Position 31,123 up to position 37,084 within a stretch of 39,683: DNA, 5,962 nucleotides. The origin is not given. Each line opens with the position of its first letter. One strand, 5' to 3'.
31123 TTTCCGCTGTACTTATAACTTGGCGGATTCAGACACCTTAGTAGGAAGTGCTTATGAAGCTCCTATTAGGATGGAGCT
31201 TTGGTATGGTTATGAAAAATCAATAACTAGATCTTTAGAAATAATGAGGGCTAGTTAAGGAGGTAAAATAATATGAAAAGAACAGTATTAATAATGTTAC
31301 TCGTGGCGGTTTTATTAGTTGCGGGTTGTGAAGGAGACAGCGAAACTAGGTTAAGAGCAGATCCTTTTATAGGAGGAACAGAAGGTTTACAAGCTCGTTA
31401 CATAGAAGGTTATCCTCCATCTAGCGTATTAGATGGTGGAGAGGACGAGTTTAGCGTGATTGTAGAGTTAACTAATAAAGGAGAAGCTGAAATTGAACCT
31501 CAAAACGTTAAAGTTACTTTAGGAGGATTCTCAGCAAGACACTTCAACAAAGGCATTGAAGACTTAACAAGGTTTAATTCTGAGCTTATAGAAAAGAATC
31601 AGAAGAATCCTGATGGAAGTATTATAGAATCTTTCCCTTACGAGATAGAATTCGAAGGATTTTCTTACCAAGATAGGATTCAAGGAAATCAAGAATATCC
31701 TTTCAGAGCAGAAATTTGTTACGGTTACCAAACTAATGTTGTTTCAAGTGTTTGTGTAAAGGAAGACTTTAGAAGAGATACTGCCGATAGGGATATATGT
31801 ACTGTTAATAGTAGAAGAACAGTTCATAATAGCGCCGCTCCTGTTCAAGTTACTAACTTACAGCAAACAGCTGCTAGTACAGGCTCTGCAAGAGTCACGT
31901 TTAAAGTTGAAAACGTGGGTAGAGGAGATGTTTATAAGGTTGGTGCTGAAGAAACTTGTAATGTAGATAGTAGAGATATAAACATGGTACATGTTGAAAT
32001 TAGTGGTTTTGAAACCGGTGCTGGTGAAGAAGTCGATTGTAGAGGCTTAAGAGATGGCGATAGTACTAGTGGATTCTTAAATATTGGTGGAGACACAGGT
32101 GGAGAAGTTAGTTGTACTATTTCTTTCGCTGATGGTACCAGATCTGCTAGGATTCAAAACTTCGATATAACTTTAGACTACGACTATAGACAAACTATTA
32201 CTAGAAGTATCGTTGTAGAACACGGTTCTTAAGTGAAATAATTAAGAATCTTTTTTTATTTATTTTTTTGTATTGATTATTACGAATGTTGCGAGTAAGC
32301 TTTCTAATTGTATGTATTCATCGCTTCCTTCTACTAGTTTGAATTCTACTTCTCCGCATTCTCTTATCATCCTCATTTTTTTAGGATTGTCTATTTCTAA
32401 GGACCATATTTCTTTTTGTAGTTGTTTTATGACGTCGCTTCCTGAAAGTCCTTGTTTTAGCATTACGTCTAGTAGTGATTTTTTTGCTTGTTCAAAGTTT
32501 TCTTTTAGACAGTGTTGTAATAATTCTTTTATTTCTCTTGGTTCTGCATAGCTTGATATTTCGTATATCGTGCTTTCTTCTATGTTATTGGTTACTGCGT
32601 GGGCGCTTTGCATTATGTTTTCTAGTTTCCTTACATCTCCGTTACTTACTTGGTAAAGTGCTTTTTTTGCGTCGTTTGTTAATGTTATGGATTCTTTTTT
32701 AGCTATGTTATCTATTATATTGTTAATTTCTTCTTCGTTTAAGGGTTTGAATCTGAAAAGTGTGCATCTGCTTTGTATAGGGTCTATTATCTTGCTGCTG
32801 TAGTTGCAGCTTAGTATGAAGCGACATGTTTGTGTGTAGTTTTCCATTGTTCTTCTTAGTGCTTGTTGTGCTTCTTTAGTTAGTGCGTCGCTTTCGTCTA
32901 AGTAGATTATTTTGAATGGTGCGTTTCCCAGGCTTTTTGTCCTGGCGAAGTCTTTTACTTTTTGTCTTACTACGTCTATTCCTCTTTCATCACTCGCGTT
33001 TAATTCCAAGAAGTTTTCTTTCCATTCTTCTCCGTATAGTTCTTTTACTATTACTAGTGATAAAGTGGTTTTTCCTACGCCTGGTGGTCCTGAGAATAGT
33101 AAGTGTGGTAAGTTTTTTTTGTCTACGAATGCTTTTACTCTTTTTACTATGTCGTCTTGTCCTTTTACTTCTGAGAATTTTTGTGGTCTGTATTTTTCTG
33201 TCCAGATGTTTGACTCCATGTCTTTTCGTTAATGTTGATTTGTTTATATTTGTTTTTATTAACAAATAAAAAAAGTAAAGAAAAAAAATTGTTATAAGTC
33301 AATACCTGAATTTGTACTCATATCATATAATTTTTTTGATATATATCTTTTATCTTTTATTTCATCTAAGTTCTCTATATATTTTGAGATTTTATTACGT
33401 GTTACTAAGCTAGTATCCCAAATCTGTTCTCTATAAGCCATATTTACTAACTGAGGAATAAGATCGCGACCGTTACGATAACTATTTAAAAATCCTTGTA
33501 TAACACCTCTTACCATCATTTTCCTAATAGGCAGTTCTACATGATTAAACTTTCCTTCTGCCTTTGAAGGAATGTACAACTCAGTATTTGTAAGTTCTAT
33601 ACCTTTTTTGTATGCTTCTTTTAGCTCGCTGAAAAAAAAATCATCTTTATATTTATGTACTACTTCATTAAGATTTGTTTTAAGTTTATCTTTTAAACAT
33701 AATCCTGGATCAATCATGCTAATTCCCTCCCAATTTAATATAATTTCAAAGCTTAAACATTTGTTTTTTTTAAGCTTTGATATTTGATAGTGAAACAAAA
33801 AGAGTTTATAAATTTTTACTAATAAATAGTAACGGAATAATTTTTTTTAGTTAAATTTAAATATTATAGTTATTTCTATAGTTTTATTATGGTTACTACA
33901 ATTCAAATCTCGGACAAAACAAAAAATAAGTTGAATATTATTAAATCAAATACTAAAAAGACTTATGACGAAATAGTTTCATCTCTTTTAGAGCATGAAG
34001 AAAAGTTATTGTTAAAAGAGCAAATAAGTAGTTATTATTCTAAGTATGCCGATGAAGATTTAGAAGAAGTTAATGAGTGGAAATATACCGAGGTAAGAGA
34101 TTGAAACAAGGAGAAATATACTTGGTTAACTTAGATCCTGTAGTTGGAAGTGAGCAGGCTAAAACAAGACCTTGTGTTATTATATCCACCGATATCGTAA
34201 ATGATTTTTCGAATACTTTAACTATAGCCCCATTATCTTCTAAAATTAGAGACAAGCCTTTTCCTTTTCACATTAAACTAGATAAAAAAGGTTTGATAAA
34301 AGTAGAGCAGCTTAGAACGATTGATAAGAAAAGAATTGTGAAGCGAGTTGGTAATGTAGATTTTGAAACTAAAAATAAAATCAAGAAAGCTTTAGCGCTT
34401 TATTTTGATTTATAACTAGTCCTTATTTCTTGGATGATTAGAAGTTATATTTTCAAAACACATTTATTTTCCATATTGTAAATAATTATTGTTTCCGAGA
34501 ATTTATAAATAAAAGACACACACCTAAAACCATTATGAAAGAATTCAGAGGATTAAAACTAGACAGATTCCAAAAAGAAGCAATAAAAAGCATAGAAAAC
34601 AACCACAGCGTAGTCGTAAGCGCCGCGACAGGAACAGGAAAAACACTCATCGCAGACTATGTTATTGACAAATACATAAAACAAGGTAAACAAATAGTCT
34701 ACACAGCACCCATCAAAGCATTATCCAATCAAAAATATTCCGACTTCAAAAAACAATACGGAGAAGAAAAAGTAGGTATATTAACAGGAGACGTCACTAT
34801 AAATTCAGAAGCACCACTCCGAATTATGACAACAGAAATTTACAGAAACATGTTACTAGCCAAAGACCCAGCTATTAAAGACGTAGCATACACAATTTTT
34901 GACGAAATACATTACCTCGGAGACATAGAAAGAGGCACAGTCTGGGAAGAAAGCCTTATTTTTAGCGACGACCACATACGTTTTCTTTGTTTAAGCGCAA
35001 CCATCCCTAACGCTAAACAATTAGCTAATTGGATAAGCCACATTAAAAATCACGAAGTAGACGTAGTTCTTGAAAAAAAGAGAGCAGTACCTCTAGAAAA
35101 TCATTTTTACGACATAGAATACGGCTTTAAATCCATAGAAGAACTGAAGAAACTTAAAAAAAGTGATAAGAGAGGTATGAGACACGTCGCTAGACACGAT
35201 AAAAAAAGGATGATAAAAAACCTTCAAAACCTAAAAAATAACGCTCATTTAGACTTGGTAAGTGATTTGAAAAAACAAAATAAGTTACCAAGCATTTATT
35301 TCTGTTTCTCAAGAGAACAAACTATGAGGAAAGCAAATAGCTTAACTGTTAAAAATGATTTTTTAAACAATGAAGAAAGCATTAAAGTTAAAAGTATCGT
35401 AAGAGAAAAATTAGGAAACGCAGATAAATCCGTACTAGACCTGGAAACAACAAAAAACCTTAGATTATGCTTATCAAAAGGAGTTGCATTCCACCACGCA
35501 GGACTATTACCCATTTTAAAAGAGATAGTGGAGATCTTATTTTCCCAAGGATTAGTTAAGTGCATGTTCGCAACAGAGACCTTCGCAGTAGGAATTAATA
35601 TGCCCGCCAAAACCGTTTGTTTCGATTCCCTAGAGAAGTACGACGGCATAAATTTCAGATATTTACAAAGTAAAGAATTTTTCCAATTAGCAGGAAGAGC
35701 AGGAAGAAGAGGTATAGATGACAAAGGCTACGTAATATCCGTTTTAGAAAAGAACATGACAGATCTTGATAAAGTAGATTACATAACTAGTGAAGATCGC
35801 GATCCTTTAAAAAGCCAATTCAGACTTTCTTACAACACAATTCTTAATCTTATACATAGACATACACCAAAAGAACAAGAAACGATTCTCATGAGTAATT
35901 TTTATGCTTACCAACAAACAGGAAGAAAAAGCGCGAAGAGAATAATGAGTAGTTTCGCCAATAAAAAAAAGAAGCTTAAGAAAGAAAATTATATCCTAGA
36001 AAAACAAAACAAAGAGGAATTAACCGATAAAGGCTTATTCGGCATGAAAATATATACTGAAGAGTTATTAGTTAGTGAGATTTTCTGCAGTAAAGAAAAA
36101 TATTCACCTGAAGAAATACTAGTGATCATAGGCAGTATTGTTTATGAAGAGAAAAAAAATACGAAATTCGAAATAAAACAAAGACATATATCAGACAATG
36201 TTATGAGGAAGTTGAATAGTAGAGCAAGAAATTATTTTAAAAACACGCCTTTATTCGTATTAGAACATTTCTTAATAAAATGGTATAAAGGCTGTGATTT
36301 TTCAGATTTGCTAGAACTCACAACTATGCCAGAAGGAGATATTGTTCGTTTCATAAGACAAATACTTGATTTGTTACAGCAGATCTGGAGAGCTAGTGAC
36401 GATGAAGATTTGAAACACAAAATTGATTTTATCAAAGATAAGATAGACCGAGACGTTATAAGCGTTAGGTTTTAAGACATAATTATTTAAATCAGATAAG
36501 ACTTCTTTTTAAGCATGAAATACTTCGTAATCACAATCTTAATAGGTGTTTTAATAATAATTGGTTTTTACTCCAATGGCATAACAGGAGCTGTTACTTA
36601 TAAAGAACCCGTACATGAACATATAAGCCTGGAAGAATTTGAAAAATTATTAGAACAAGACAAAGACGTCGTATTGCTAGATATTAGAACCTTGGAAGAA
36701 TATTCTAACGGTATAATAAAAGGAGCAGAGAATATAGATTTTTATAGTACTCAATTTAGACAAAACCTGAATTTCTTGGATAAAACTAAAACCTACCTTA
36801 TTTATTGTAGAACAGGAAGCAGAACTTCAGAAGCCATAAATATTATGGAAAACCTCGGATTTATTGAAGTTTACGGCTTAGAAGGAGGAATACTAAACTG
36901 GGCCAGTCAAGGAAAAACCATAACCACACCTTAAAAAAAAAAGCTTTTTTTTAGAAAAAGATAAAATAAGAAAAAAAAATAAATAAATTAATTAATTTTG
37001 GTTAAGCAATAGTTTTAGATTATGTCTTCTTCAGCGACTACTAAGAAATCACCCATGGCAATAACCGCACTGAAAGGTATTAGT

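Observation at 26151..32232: Five-gene module of exported, family-less proteins: candidate undescribed cell-surface assembly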

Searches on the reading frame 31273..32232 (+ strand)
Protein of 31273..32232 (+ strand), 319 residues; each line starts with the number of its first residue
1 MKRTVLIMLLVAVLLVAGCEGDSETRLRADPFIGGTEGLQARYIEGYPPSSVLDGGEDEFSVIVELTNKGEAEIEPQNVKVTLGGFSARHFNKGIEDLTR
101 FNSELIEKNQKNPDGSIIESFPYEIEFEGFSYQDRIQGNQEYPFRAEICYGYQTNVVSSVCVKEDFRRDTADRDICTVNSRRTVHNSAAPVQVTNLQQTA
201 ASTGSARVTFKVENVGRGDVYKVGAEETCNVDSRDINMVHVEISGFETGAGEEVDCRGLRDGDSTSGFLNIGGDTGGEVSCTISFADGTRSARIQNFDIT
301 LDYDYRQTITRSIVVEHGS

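Call 3: search_protein_families(library=pfam, proteins=[window:31273-32232:+], max_evalue=1)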
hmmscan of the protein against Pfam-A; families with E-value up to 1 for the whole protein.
window:31273-32232:+ (319 aa): 2 families
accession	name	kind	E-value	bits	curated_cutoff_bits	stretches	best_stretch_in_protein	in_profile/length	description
PF07705.17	CARDB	-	0.04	14.6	22.7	0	194-256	9-67/101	CARDB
PF08139.17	LPAM_1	-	0.56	11.2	20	1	1-19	1-17/18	Prokaryotic membrane lipoprotein lipid attachment site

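Call 4: search_protein_families(library=ncbifam, proteins=[window:31273-32232:+], max_evalue=1)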
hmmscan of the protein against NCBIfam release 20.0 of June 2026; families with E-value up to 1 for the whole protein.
window:31273-32232:+ (319 aa): 1 family
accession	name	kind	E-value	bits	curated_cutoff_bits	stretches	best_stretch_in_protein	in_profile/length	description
NF011343.0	PRK14760.1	equivalog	0.0021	17.9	54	1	1-20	1-20/24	protein YoaJ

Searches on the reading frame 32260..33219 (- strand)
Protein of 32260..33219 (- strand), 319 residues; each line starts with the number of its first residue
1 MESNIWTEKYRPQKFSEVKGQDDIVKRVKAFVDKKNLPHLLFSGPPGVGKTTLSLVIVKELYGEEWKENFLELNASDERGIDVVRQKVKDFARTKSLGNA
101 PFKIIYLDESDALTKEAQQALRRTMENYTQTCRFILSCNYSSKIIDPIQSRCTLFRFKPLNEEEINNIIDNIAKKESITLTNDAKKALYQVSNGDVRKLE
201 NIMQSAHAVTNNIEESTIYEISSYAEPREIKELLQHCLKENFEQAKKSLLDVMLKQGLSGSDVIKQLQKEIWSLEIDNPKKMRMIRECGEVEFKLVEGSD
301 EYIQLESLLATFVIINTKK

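Call 44: search_protein_families(library=pfam, proteins=[window:32260-33219:-], max_evalue=0.001)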
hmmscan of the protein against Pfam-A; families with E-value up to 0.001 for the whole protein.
window:32260-33219:- (319 aa): 14 families
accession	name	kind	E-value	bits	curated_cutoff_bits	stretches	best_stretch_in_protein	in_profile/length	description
PF08542.16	Rep_fac_C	-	3e-22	79.3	23.6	1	226-310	2-87/88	Replication factor C C-terminal domain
PF00004.35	AAA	-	4.1e-17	63.3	21.2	1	40-158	1-129/131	ATPase family associated with various cellular activities (AAA)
PF13177.12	DNA_pol3_delta2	-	1.8e-12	48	27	1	80-160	82-160/161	DNA polymerase III, delta subunit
PF05496.18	RuvB_N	-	4.1e-10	40.1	27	1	11-128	2-111/159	Holliday junction DNA helicase RuvB P-loop domain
PF03215.21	Rad17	-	1.4e-07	32.1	23.8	1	3-69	6-76/186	Rad17 P-loop domain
PF13173.12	AAA_14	-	1.3e-06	28.8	27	1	40-164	5-127/129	AAA domain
PF04851.21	ResIII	-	1.8e-05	25.1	22.5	1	19-99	6-81/164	Type III restriction enzyme, res subunit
PF01637.24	ATPase_2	-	1.8e-05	25.1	33.2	0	102-201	120-224/225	ATPase domain predominantly from Archaea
PF13238.12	AAA_18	-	6.3e-05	23.9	29.4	1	41-100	2-67/128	AAA domain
PF20720.3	nSTAND3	-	9.7e-05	22.6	27.2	1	39-76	19-54/155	Novel STAND NTPase 3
PF25361.1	AAA_lid_RFC1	-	0.00021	21.2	34.9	1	163-213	2-52/59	RFC1-like, AAA+ ATPase lid domain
PF01078.27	Mg_chelatase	-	0.00051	19.9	20.3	0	15-72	2-56/207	Magnesium chelatase, subunit ChlI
PF16193.11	AAA_assoc_2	-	0.00064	20.4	34.3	0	175-213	2-40/81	AAA C-terminal domain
PF13401.12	AAA_22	-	0.0009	20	27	0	39-61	7-29/130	AAA domain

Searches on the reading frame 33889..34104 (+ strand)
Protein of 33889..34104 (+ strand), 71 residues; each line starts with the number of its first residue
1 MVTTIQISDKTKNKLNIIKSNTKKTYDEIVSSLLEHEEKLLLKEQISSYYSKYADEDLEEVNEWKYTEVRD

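Call 86: search_protein_families(library=pfam, proteins=[window:33889-34104:+], max_evalue=0.05)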
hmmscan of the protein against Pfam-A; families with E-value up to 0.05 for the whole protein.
window:33889-34104:+ (71 aa): 2 families
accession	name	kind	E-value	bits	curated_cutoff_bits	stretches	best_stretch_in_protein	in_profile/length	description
PF24434.1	DUF7557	-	0.00022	21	25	1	3-34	2-32/45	Family of unknown function (DUF7557)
PF02697.20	VAPB_antitox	-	0.0013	19.9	27.9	1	4-63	2-59/69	Putative antitoxin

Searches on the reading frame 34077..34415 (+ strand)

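Call 86: search_protein_families(library=pfam, proteins=[window:34077-34415:+], max_evalue=0.05)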
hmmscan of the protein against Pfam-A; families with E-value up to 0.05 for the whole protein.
window:34077-34415:+ (112 aa): 1 family
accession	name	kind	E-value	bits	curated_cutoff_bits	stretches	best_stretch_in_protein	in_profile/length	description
PF02452.23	PemK_toxin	-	1.5e-30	106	23.1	1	10-109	1-108/109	PemK-like, MazF-like toxin of type II toxin-antitoxin system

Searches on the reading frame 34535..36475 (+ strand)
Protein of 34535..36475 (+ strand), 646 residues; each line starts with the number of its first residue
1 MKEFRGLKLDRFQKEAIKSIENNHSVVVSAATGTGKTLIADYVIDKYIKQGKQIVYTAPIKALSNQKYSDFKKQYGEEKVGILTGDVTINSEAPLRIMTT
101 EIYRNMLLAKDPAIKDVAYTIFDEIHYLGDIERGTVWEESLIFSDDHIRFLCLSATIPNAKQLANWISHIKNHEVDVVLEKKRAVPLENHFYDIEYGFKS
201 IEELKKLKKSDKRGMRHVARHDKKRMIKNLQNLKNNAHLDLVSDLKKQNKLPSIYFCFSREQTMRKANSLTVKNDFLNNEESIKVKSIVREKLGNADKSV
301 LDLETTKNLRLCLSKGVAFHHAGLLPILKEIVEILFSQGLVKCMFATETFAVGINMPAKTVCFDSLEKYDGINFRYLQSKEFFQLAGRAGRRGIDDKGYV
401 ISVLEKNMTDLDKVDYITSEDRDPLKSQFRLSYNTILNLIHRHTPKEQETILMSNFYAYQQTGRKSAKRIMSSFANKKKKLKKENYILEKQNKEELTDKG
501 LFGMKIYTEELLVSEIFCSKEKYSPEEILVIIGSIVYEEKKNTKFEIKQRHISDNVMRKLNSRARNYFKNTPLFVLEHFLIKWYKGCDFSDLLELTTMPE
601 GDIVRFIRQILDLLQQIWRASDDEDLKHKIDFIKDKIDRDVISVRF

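Call 42: search_protein_families(library=pfam, proteins=[window:34535-36475:+], max_evalue=0.001)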
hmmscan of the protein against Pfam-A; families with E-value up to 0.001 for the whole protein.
window:34535-36475:+ (646 aa): 10 families
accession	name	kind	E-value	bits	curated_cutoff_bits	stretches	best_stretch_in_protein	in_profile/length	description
PF00270.35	DEAD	-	1.2e-26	93.8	26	1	11-161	2-165/167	DEAD/DEAH box helicase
PF08148.17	DSHCT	-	1.7e-21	77.2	22.7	1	494-642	2-170/172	DSHCT (NUC185) domain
PF04851.21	ResIII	-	4.2e-13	50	22.5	1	8-157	3-162/164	Type III restriction enzyme, res subunit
PF20720.3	nSTAND3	-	1.7e-06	28.3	27.2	1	14-65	8-59/155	Novel STAND NTPase 3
PF22527.2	DEXQc_Suv3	-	1.5e-05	25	27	1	32-153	22-130/154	DEXQ-box helicase domain of Suv3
PF00271.37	Helicase_C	-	7.2e-05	23.5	23.5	0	313-393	38-110/110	Helicase conserved C-terminal domain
PF13401.12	AAA_22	-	0.0003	21.5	27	0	24-145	6-109/130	AAA domain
PF13245.12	AAA_19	-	0.00032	21.3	25.1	1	13-59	1-49/134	AAA domain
PF24883.2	NPHP3_N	-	0.00042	21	24.8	0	20-56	19-55/164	Nephrocystin 3, N-terminal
PF13604.12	AAA_30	-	0.00075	19.7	27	0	9-62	2-57/191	AAA domain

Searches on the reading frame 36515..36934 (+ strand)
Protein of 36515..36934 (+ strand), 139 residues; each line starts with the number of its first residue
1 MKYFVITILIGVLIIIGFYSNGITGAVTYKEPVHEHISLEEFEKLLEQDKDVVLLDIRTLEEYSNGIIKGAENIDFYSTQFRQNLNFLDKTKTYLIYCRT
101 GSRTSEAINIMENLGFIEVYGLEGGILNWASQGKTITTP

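Call 42: search_protein_families(library=pfam, proteins=[window:36515-36934:+], max_evalue=0.001)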
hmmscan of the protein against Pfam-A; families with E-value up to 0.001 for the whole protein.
window:36515-36934:+ (139 aa): 1 family
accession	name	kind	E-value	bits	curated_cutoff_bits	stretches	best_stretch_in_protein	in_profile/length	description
PF00581.25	Rhodanese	-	3.2e-17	63.3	22.2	1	39-131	2-101/102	Rhodanese-like domain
